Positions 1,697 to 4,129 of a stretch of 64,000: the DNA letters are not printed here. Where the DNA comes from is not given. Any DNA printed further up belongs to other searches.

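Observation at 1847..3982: RecJ/DHH nuclease fused to DnaJ-type CxxCxGxG zinc-finger repeats and an S1/OB module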

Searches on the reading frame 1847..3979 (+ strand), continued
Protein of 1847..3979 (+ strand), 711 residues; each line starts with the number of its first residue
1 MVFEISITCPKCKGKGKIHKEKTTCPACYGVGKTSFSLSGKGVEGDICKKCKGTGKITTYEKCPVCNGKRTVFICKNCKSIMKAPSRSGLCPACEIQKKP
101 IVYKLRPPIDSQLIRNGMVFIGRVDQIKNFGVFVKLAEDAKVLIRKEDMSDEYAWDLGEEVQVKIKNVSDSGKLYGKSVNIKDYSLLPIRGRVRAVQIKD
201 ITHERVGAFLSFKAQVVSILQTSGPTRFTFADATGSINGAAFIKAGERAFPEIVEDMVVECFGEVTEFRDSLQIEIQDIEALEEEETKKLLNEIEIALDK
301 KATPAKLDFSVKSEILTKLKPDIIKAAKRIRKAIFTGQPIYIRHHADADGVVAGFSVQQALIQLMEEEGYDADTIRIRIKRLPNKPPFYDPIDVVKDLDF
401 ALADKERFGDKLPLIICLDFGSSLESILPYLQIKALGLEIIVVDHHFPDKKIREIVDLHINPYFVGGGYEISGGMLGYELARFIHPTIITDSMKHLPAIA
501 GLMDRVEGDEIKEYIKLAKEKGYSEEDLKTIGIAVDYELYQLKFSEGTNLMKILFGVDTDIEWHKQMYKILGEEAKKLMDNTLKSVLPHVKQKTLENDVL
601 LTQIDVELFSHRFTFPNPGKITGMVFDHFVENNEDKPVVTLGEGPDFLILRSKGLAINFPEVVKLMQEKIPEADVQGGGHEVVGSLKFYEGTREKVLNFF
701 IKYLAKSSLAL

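Call 6: find_homologous_proteins(query=window:1847-3979:+, max_evalue=1e-10)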
Query window:1847-3979:+ (711 aa): 530 proteins with E <= 1e-10 among 8000 candidates; the best 120 are listed.
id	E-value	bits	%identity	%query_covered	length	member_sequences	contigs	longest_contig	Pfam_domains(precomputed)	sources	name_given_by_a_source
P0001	0.0e+0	1523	94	100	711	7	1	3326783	PF01368.28,PF01336.32,PF00684.26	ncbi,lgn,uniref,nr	ncbi:MAG: hypothetical protein K9W46_06330 [Candidatus Heimdallarchaeum endolithica]|uniref:S1 motif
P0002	0.0e+0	1279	76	99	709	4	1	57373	PF01368.28,PF01336.32,PF00684.26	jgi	-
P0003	0.0e+0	1217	74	99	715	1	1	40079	PF01368.28,PF01336.32,PF00684.26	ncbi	-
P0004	0.0e+0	1093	66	99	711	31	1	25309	PF01368.28,PF01336.32,PF00684.26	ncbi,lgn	-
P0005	0.0e+0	1086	65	99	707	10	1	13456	PF01368.28,PF15777.11,PF01336.32,PF00684.26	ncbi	ncbi:MAG: OB-fold nucleic acid binding domain-containing protein [Candidatus Heimdallarchaeaceae arc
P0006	0.0e+0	1073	65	100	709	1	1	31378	PF01368.28,PF01336.32,PF00684.26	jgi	jgi:RecJ-like exonuclease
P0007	0.0e+0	1073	66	99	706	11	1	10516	PF01368.28,PF01336.32,PF00684.26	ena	-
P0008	0.0e+0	1063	64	99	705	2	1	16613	PF01368.28,PF01336.32,PF00684.26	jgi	-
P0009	0.0e+0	1062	64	99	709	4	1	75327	PF01368.28,PF01336.32,PF00684.26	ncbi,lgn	-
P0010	0.0e+0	1053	64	98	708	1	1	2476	PF01368.28,PF01336.32,PF00684.26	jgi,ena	-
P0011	0.0e+0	1051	63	99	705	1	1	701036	PF01368.28,PF01336.32,PF00684.26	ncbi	-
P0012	0.0e+0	1050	64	99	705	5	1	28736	PF01368.28,PF01336.32,PF00684.26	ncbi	ncbi:MAG: OB-fold nucleic acid binding domain-containing protein [Candidatus Heimdallarchaeaceae arc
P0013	0.0e+0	1047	63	99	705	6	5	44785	PF01368.28,PF01336.32,PF00684.26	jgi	-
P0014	0.0e+0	1044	62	99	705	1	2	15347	PF01368.28,PF01336.32,PF00684.26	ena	-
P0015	0.0e+0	1042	63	99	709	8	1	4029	PF01368.28,PF01336.32,PF00684.26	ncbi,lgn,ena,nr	ncbi:MAG: phosphoesterase [Candidatus Heimdallarchaeota archaeon]|nr:phosphoesterase [Candidatus Hei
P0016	0.0e+0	1041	63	99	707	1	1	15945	PF01368.28,PF01336.32,PF00684.26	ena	-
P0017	0.0e+0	1040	64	98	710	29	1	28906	PF01368.28,PF01336.32,PF00684.26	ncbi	-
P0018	0.0e+0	1025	62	98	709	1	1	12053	PF01368.28,PF01336.32,PF00684.26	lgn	-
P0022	4.7e-166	572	43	97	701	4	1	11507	PF01368.28,PF27659.1,PF01336.32,PF00684.26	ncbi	ncbi:MAG: DHH family phosphoesterase [Candidatus Hodarchaeales archaeon]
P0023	7.5e-165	568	43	98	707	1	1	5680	PF01368.28,PF00575.30,PF00684.26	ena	-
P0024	1.9e-163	564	43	97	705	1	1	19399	PF01368.28,PF01336.32,PF00684.26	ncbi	ncbi:MAG: zinc finger domain-containing protein [Candidatus Hermodarchaeota archaeon]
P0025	2.2e-162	560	44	98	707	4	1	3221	PF01368.28,PF00575.30,PF00684.26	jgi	jgi:RecJ-like exonuclease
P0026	3.2e-162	560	43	98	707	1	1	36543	PF01368.28,PF27659.1,PF00684.26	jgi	jgi:RecJ-like exonuclease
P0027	3.6e-162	559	42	98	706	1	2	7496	PF01368.28,PF01336.32,PF00684.26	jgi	jgi:RecJ-like exonuclease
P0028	1.2e-161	558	43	98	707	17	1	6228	PF01368.28,PF27659.1,PF00684.26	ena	-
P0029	3.9e-161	556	42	96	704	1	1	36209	PF01368.28,PF01336.32,PF00684.26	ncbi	ncbi:MAG: zinc finger domain-containing protein [Candidatus Hodarchaeota archaeon]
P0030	5.4e-161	555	43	97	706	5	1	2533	PF01368.28,PF01336.32,PF00684.26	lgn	-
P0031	7.5e-161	555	38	99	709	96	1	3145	PF01368.28,PF01336.32,PF00684.26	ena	-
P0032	1.1e-159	551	40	98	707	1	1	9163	PF01368.28,PF01336.32,PF00684.26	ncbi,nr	ncbi:MAG: DHH family phosphoesterase [Methanosarcinaceae archaeon]|nr:DHH family phosphoesterase [Me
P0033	1.3e-159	551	41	98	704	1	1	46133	PF01368.28,PF01336.32,PF00684.26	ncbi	-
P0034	2.1e-157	544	42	97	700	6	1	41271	PF01368.28,PF01336.32,PF00684.26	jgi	-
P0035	1.9e-156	540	39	99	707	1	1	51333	PF01368.28,PF01336.32,PF00684.26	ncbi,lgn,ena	-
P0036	1.9e-156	540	39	98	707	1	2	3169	PF01368.28,PF13742.13,PF01336.32,PF00684.26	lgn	-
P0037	3.1e-155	536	42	98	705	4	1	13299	PF01368.28,PF00575.30,PF01336.32,PF00684.26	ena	-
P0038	1.1e-154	535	39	97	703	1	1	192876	PF01368.28,PF01336.32,PF00684.26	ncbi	-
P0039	1.2e-154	534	42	99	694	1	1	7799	PF01368.28,PF01336.32,PF00684.26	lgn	-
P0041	2.7e-154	533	39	97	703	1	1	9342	PF01368.28,PF00575.30,PF01336.32,PF00684.26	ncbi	-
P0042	2.8e-154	533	40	98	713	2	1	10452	PF01368.28,PF00684.26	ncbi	-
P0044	2.2e-153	530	39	97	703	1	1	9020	PF01368.28,PF00575.30,PF01336.32,PF00684.26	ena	-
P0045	2.3e-153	530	37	98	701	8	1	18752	PF01368.28,PF00575.30,PF01336.32,PF00684.26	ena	-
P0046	3.4e-153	530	38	98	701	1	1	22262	PF01368.28,PF00575.30,PF01336.32,PF00684.26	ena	-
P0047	4.5e-153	529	39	99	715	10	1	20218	PF01368.28,PF01336.32,PF00684.26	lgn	-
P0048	5.6e-153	529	40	97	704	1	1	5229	PF01368.28,PF01336.32,PF00684.26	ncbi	-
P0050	3.5e-152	526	38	99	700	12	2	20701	PF01368.28,PF00575.30,PF01336.32,PF00684.26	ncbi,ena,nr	ncbi:MAG: DHH family phosphoesterase [Methanosarcinales archaeon]|nr:DHH family phosphoesterase [Met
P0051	1.0e-151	525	40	98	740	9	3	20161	PF01368.28,PF27659.1,PF00575.30,PF01336.32,PF00684.26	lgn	-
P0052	3.6e-151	523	38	98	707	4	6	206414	PF01368.28,PF13742.13,PF01336.32,PF00684.26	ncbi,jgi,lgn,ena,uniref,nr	ncbi:DHH family phosphoesterase [Methanolobus sp.]|jgi:RecJ-like exonuclease|uniref:DHH family phosp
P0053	4.6e-151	523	39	97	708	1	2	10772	PF01368.28,PF01336.32,PF00684.26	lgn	-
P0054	8.5e-151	522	39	98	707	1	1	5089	PF01368.28,PF13742.13,PF01336.32,PF00684.26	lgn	-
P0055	1.3e-150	521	38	98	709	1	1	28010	PF01368.28,PF00575.30,PF01336.32,PF00684.26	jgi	jgi:RecJ-like exonuclease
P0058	3.2e-150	520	40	97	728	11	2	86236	PF01368.28,PF01336.32,PF00684.26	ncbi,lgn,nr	ncbi:MAG: DHH family phosphoesterase [Euryarchaeota archaeon]|nr:DHH family phosphoesterase [Euryarc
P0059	8.7e-150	518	39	98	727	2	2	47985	PF01368.28,PF00575.30,PF01336.32,PF00684.26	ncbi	-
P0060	4.6e-149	516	38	99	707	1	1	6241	PF01368.28,PF01336.32,PF00684.26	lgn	-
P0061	1.7e-148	514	39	98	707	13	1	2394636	PF01368.28,PF00575.30,PF13742.13,PF01336.32,PF00684.26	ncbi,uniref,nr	ncbi:DHH family phosphoesterase [Methanococcoides methylutens]|uniref:S1 motif domain-containing pro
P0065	2.1e-148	514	38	99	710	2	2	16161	PF01368.28,PF01336.32,PF00684.26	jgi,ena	jgi:RecJ-like exonuclease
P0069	5.7e-148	512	38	97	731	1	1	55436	PF01368.28,PF00684.26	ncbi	-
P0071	9.8e-148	512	38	98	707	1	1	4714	PF01368.28,PF01336.32,PF00684.26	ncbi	-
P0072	1.8e-147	511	38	98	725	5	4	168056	PF01368.28,PF01336.32,PF00684.26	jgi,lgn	jgi:RecJ-like exonuclease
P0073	4.9e-147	509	39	98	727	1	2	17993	PF01368.28,PF01336.32,PF00684.26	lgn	-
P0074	6.1e-147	509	37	97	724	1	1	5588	PF01368.28,PF01336.32,PF00684.26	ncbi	-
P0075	8.0e-147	509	40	86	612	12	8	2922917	PF01368.28,PF01336.32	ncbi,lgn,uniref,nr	ncbi:DHH family phosphoesterase [Methanosphaerula palustris]|uniref:Phosphoesterase RecJ domain prot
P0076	8.2e-147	509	37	99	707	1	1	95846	PF01368.28,PF01336.32,PF00684.26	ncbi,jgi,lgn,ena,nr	ncbi:MAG: DHH family phosphoesterase [Methanolobus sp.]|nr:DHH family phosphoesterase [Methanolobus 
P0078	1.2e-146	508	37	99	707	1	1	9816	PF01368.28,PF01336.32,PF00684.26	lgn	-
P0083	3.6e-146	506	39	98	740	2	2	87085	PF01368.28,PF27659.1,PF00575.30,PF01336.32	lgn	-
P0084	4.0e-146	506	38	98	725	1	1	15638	PF01368.28,PF01336.32,PF00684.26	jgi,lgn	jgi:RecJ-like exonuclease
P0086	5.5e-146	506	38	98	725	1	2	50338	PF01368.28,PF01336.32,PF00684.26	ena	-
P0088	6.4e-146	506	39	98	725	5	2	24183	PF01368.28,PF01336.32,PF00684.26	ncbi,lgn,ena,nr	ncbi:MAG: DHH family phosphoesterase [Methanobacterium sp.]|nr:DHH family phosphoesterase [Methanoba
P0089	6.4e-146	506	38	98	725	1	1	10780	PF01368.28,PF01336.32,PF00684.26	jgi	jgi:RecJ-like exonuclease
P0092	1.0e-145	505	38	98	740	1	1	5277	PF01368.28,PF27659.1,PF00575.30,PF01336.32,PF00684.26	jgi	-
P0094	1.1e-145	505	38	98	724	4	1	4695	PF01368.28,PF00575.30,PF01336.32,PF00684.26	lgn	-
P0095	1.3e-145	505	38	98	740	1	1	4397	PF01368.28,PF27659.1,PF00575.30,PF01336.32,PF00684.26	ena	-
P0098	2.6e-145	504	38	98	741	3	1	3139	PF01368.28,PF27659.1,PF00575.30,PF01336.32,PF00684.26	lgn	-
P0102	4.3e-145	503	37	98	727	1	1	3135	PF01368.28,PF00575.30,PF01336.32,PF00684.26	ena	-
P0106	7.7e-145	502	38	98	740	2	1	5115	PF01368.28,PF27659.1,PF00575.30,PF01336.32,PF00684.26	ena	-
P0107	8.0e-145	502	37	98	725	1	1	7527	PF01368.28,PF01336.32,PF00684.26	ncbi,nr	ncbi:MAG: DHH family phosphoesterase [Methanobacteriaceae archaeon]|nr:DHH family phosphoesterase [M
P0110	1.4e-144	501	38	99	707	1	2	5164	PF01368.28,PF00575.30,PF01336.32,PF00684.26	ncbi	ncbi:MAG: OB-fold nucleic acid binding domain-containing protein [Methanosarcinaceae archaeon]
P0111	1.6e-144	501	37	100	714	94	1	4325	PF01368.28,PF01336.32,PF00684.26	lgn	-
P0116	2.4e-144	500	39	99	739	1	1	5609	PF01368.28,PF01336.32,PF00684.26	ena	-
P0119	3.6e-144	500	39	98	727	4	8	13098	PF01368.28,PF01336.32,PF00684.26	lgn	-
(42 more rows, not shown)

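Call 24: find_related_loci(query=A2, collection=genome_contigs, flank=6000)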
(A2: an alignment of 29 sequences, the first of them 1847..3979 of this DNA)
Query A2 (711 aa) in genome_contigs; peptide patterns used: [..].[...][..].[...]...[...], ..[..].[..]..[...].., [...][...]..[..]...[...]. (x = any residue, [..] = any of these).
599 stretches matched a pattern (row limit reached: there are more); 456 encode a relative of the query (tblastn E <= 1e-3); the best 80 are kept; 80 distinct loci.
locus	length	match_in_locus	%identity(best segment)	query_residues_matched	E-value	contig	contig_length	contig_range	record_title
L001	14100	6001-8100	65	5-706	0e+0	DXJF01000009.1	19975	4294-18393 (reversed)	MAG TPA_asm: Candidatus Heimdallarchaeota archaeon isolate CR1378_bin_8 k127_7929, whole genome shotgun sequence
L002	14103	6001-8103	63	4-706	0e+0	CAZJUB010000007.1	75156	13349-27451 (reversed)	MAG TPA_asm: uncultured archaeon isolate SRP214966_co4_346 genome assembly, contig: NODE_134_length_75156_cov_43.270050,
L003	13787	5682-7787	63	3-706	0e+0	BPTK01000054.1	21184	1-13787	MAG: Candidatus Heimdallarchaeota archaeon 7H_bin4 DNA, 7H_mb2_bin4_NODE_163, whole genome shotgun sequence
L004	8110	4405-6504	63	9-709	0e+0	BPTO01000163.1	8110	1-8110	MAG: Candidatus Heimdallarchaeota archaeon 8H_bin2 DNA, 8H_mb2_bin2_NODE_424, whole genome shotgun sequence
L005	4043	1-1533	69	194-705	0e+0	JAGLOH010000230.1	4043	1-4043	MAG: Candidatus Heimdallarchaeota archaeon isolate RS_7_21 ROV157_7.bin.21.fa_230, whole genome shotgun sequence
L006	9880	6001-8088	63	9-706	0e+0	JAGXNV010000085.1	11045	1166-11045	MAG: Candidatus Heimdallarchaeota archaeon isolate bin51 NODE_86_length_11045_cov_5.580416, whole genome shotgun sequenc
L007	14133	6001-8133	42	1-706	0e+0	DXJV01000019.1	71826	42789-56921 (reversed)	MAG TPA_asm: Candidatus Heimdallarchaeota archaeon isolate MAG_147 k141_688090, whole genome shotgun sequence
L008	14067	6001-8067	38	9-697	2e-165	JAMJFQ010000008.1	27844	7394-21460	MAG: ANME-2 cluster archaeon isolate B4-03 NODE_198_length_27844_cov_287.109648, whole genome shotgun sequence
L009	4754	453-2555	37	9-709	8e-168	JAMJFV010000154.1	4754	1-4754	MAG: ANME-2 cluster archaeon isolate B4-08 NODE_154_length_4754_cov_8.793999, whole genome shotgun sequence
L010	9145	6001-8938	38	9-711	3e-163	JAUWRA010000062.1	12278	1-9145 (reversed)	MAG: Methanosarcinales archaeon isolate CSMAG_2516 CSMAG_2516_k141_202125_length_12278_cov_122.7688, whole genome shotgu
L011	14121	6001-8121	40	2-711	6e-163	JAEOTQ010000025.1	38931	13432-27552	MAG: Candidatus Hodarchaeota archaeon isolate YT2_065 k127_4402277, whole genome shotgun sequence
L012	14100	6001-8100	39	5-707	2e-160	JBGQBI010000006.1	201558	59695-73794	MAG: Candidatus Methanoperedens sp. isolate OBJ2_061818_130_10 k141_356131_length_201558_cov_1346.0212, whole genome sho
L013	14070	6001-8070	40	5-697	3e-160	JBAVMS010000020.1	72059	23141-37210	MAG: Candidatus Methanoperedens sp. isolate MFD03797_ilm_asm_bin16 k127_3622, whole genome shotgun sequence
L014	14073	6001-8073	42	9-705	2e-160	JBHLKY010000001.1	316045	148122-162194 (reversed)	MAG: Candidatus Hermodarchaeota archaeon isolate DZ1M.253 DZ1M.253@35, whole genome shotgun sequence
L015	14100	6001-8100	38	5-707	3e-160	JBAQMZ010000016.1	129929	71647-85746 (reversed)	MAG: Candidatus Methanoperedens sp. isolate MFD12050_ilm_asm_bin25 k127_18751, whole genome shotgun sequence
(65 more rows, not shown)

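Call 37: predict_structure(alignment_id=A2)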
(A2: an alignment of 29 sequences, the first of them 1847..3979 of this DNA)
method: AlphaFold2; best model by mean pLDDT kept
length: 711 residues; sequences in the alignment: 29
mean_pLDDT: 89.3   pTM: 0.75
mean pLDDT of the five models: 89.3, 88.2, 87.7, 87.4, 87.2
residues with pLDDT >= 90: 413; 70-90: 280; 50-70: 13; < 50: 5
segments of 3 or more residues with pLDDT < 50: 1-3
pLDDT, mean of each block of 10 residues (from residue 1): 65 82 82 67 70 83 83 79 80 76 88 87 93 90 92 88 92 91 87 89 91 90 85 89 81 90 90 92 90 91 94 96 98 92 94 96 89 86 86 91 81 95 91 96 93 95 92 97 91 95 91 97 96 94 80 94 96 96 96 95 93 86 95 93 94 88 92 89 90 95 89 54
secondary structure, 60 per line:
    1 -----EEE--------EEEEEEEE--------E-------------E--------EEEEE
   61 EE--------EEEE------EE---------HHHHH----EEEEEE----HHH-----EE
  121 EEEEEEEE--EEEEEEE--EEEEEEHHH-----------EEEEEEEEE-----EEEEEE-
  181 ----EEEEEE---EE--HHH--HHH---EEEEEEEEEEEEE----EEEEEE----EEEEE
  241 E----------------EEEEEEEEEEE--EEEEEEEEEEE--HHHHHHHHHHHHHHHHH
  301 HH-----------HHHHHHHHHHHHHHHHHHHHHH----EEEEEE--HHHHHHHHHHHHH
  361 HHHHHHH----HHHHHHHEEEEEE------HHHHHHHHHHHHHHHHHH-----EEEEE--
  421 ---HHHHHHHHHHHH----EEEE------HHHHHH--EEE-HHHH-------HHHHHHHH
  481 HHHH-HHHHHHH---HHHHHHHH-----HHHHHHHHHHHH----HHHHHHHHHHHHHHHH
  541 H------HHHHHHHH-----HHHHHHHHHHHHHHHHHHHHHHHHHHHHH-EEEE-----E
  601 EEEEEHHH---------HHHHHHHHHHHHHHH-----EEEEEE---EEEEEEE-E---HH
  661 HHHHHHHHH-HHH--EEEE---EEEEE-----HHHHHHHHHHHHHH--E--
elements in order (helices of 4 or more, strands of 3 or more residues): E6-8 E17-24 E56-62 E71-74 H92-96 E101-106 E119-128 E131-137 E140-145 E160-168 E174-179 E185-190 E209-221 E226-231 E236-241 E258-268 E271-281 H284-302 H314-335 E340-345 H348-367 H372-378 E379-384 H391-408 E414-418 H424-435 E440-443 H450-455 E458-460 H462-465 H473-484 H486-492 H496-503 H509-520 H525-541 H548-555 H561-589 E591-594 E600-605 H618-632 E638-643 E647-653 H659-669 E676-679 E683-687 H693-706
